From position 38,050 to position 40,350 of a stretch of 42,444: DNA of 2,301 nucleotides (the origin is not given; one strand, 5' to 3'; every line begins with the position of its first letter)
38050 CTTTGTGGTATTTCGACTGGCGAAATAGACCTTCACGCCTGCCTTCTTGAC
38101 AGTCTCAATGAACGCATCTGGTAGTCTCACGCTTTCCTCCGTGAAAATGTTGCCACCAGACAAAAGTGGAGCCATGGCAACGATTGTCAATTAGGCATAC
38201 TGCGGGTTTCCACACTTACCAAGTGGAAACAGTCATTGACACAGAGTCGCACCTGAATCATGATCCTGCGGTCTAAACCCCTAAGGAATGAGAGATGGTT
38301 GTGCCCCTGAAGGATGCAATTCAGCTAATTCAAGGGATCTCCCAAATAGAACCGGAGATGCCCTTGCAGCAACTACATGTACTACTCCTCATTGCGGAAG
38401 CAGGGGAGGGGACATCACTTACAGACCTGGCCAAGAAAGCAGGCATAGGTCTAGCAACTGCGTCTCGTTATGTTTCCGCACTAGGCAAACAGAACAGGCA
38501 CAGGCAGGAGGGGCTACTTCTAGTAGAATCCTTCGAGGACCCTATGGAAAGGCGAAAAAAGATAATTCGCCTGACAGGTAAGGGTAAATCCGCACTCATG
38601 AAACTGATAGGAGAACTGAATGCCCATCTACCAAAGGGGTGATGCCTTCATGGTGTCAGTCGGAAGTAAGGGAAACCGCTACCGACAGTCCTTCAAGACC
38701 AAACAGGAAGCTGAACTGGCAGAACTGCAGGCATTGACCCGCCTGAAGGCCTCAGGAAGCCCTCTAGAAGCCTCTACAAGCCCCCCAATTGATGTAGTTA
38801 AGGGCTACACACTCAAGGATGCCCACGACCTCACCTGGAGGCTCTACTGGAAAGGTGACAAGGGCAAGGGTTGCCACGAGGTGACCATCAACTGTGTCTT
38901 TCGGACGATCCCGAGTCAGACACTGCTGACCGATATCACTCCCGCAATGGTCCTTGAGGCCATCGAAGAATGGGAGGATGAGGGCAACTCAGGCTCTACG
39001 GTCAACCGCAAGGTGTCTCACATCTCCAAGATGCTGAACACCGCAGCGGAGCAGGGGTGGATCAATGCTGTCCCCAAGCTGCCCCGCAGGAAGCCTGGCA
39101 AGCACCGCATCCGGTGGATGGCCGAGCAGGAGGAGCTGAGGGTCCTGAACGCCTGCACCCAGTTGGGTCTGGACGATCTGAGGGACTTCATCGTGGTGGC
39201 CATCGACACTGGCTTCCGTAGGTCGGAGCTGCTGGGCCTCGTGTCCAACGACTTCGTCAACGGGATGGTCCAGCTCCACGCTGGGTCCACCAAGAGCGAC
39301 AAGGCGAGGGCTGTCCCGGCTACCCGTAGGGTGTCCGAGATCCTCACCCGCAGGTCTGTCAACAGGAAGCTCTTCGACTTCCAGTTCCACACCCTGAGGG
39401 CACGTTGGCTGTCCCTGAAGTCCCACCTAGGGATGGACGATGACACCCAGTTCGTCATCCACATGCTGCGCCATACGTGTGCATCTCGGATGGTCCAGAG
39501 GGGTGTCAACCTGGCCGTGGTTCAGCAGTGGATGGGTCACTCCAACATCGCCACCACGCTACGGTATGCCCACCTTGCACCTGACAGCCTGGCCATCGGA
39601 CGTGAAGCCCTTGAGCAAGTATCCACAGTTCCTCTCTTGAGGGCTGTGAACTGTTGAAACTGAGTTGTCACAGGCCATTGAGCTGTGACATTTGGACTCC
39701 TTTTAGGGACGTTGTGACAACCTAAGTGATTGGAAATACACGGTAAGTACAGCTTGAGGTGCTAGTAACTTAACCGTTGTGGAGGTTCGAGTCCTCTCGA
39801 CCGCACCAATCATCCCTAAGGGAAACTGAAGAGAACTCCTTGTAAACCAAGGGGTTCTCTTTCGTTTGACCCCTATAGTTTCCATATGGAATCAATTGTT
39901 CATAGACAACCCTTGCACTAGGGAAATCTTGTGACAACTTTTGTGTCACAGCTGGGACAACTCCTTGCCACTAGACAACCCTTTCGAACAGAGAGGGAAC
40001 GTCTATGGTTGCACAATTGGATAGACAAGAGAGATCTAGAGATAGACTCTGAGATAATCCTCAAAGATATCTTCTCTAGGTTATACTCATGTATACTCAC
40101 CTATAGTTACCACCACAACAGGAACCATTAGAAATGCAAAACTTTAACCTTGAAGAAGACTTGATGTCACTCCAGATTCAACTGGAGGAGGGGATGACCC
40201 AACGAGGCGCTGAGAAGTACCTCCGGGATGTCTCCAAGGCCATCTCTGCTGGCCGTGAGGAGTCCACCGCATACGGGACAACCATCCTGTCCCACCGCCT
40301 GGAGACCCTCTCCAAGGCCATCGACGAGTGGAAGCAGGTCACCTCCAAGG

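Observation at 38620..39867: Integrase followed by a tRNA-Leu(GAG)-like 3' fragment and a terminator: candidate attP that would rebuild the host tRNA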

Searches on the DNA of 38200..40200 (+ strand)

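Call 4: search_rna_families(source=window, start=39500, end=40100, threshold=evalue, max_evalue=10, show_alignments=3)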
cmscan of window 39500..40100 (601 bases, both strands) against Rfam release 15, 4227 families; matches with E-value up to 10: 6.
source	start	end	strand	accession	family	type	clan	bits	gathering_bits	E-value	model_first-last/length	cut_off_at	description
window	39826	39863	+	RF04347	Plastid-ccsA-ndhD-2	Cis-reg;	-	23.8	51.5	0.03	1-53/53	no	Plastid-ccsA-ndhD-2 3UTR RNA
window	39827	39864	-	RF04347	Plastid-ccsA-ndhD-2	Cis-reg;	-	18.6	51.5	0.72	1-53/53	no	Plastid-ccsA-ndhD-2 3UTR RNA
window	39989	40086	+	RF02120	FTX_2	Gene; lncRNA;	-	17.3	48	0.86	1-97/97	no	FTX transcript, XIST regulator conserved region 2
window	39813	39879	-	RF02621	BSnc120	Gene; sRNA;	-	15.1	114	3.1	1-88/88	no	Brucella sRNA 120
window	39777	39869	+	RF02651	SorY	Gene; sRNA;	-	12.3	111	9.5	1-83/83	no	Singlet oxygen resistance RNA Y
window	39612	39699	+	RF02250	Six3os1_5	Gene; lncRNA;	-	10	50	1.6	188-272/272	no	Six3os1 conserved region 5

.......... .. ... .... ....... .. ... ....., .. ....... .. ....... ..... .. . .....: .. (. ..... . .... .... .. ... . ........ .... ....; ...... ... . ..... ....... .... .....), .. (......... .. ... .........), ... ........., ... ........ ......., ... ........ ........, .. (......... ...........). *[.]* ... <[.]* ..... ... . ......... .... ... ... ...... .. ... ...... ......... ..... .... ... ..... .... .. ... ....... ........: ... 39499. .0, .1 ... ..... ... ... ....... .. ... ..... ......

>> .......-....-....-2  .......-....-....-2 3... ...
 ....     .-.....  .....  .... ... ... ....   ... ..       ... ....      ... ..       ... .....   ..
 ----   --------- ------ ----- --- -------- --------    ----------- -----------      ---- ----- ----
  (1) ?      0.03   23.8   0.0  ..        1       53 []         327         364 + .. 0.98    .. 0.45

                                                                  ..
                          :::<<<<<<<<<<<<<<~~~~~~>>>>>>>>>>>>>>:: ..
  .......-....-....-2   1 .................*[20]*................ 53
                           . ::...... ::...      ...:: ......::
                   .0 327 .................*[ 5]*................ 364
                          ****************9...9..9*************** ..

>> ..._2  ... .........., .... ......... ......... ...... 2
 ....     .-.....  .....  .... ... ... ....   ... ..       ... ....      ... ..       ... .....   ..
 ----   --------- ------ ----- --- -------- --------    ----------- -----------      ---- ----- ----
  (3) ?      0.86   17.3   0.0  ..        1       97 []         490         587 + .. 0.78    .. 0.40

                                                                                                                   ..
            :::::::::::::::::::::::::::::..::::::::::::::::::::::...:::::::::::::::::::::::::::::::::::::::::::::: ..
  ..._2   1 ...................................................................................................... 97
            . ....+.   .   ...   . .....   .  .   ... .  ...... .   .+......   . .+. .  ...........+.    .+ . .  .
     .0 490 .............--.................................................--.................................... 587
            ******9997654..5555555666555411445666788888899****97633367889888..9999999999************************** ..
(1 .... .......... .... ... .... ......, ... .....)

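Call 5: search_dna_similar(query=window:38200-40200:+, collection=phages, mode=distant, max_rows=30)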
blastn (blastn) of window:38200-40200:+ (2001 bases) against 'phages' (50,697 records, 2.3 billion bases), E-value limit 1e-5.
Records with a match: 13; places in all: 13; records where one place covers at least 80% of the query: 0.
Best place of each record, by identity: 80-90% 1; 60-80% 12.
By first word of the organism name: Ralstonia 11; Bordetella 1; Roseobacter 1.
By host as written in the record: Ralstonia solanacearum 6; - 3; Ralstonia pseudosolanacearum (NCPPB 4694) 2; Bordetella bronchiseptica 1; Paracoccaceae bacterium strain FZCC0196 1.
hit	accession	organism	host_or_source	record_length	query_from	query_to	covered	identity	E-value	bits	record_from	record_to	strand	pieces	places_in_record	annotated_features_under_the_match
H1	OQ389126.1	Ralstonia phage BOESR1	Ralstonia pseudosolanacearum (NCPPB ...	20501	775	1391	31%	67.0%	4e-41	177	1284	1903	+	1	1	integrase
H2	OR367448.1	Ralstonia phage BOESR1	Ralstonia pseudosolanacearum (NCPPB ...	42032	775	1391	31%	67.0%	4e-41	177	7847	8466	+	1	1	integrase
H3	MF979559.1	Ralstonia phage DU_RP_I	Ralstonia solanacearum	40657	774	1392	31%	65.4%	4e-29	136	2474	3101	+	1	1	putative integrase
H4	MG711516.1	Ralstonia phage RsoP1EGY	Ralstonia solanacearum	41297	774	1392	31%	65.4%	4e-29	136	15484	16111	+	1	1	hypothetical protein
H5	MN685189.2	Ralstonia phage vRsoP-WF2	environmental water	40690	774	1392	31%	65.4%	4e-29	136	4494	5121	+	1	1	integrase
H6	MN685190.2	Ralstonia phage vRsoP-WM2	environmental water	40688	774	1392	31%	65.4%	4e-29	136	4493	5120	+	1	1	integrase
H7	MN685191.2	Ralstonia phage vRsoP-WR2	environmental water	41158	774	1392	31%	65.4%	4e-29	136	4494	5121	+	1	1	integrase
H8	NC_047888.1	Ralstonia phage DU_RP_I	Ralstonia solanacearum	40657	774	1392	31%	65.4%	4e-29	136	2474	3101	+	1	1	integrase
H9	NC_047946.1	Ralstonia phage RsoP1EGY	Ralstonia solanacearum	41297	774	1392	31%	65.4%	4e-29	136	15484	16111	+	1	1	integrase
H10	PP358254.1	Ralstonia phage PY04L1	Ralstonia solanacearum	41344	774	1392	31%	65.4%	4e-29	136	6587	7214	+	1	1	hypothetical protein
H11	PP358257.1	Ralstonia phage PY065YO380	Ralstonia solanacearum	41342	774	1392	31%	65.4%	4e-29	136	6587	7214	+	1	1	hypothetical protein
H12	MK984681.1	Bordetella phage vB_BbrP_BB8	Bordetella bronchiseptica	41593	775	1397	31%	64.6%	1e-22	114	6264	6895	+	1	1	tyrosine integrase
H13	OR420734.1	Roseobacter phage CRP-804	Paracoccaceae bacterium strain FZCC0196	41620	1325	1385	3%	82.0%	2e-6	62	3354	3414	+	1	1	integrase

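Call 59: get_annotated_region(hit=H13, flank=2500)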
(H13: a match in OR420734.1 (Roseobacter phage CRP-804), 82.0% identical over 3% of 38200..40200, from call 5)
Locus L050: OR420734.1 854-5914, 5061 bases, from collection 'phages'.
description: Roseobacter phage CRP-804, complete genome.
organism: Roseobacter phage CRP-804 (NCBI taxid 3072850)
taxonomy: Viruses; Duplodnaviria; Heunggongvirae; Uroviricota; Caudoviricetes; Autographiviridae
host: Paracoccaceae bacterium strain FZCC0196; source: marine; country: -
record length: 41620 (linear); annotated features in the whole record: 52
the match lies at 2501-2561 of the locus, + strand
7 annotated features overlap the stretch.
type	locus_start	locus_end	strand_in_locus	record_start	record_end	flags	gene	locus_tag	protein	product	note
CDS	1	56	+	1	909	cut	-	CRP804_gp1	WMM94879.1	MarR family transcriptional regulator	-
CDS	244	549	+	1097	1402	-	-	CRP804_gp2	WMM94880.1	hypothetical protein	-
CDS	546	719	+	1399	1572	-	-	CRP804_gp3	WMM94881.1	hypothetical protein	-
CDS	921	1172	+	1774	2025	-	-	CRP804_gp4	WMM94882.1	hypothetical protein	-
CDS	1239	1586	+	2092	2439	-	-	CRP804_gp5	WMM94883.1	MarR family transcriptional regulator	-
CDS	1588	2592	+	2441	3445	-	-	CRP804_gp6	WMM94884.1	integrase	-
CDS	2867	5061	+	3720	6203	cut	-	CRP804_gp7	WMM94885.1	RNA polymerase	-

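Call 60: get_annotated_region(hit=H12, flank=2000)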
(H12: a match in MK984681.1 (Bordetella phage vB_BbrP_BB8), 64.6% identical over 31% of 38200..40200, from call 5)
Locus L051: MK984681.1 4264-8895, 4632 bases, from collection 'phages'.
description: Bordetella phage vB_BbrP_BB8, complete genome.
organism: Bordetella phage vB_BbrP_BB8 (NCBI taxid 2587820)
taxonomy: Viruses; Duplodnaviria; Heunggongvirae; Uroviricota; Caudoviricetes; Autographiviridae; Gyeongsanvirus
host: Bordetella bronchiseptica; source: wastewater; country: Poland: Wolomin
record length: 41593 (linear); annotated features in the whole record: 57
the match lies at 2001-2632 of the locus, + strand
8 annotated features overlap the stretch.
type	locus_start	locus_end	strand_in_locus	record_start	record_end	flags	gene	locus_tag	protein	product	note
CDS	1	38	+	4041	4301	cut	-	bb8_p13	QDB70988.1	hypothetical protein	-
CDS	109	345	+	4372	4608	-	-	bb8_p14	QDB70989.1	hypothetical protein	-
CDS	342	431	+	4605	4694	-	-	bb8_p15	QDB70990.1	hypothetical protein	-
CDS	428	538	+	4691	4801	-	-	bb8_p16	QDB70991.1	hypothetical protein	-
CDS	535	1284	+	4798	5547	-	-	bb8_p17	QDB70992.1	hypothetical protein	-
CDS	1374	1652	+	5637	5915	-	-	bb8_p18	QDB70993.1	hypothetical protein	-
CDS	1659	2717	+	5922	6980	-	-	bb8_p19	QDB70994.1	tyrosine integrase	-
CDS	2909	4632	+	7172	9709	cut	-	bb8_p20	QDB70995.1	RNA polymerase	T3/T7-like phage RNA polymerase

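Call 61: get_annotated_region(hit=H2, flank=2000)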
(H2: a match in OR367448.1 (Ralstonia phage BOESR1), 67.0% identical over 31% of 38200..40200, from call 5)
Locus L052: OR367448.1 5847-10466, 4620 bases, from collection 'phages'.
description: Ralstonia phage BOESR1, complete genome.
organism: Ralstonia phage BOESR1 (NCBI taxid 3034917)
taxonomy: Viruses; Duplodnaviria; Heunggongvirae; Uroviricota; Caudoviricetes; Autographiviridae; Gyeongsanvirus
host: Ralstonia pseudosolanacearum (NCPPB 4694); source: -; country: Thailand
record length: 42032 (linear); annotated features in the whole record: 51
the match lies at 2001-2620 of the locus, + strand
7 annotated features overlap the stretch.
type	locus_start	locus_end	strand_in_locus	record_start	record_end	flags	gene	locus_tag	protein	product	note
CDS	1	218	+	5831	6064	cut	-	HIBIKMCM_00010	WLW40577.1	hypothetical protein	-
CDS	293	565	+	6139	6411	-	-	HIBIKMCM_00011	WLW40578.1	hypothetical protein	-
CDS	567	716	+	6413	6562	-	-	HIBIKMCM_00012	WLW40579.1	hypothetical protein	-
CDS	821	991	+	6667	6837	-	-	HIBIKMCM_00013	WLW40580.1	hypothetical protein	-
CDS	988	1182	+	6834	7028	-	-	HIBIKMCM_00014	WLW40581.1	hypothetical protein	-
CDS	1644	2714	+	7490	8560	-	-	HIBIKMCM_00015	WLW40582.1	integrase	-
CDS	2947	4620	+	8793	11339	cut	-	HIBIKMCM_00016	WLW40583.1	RNA polymerase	-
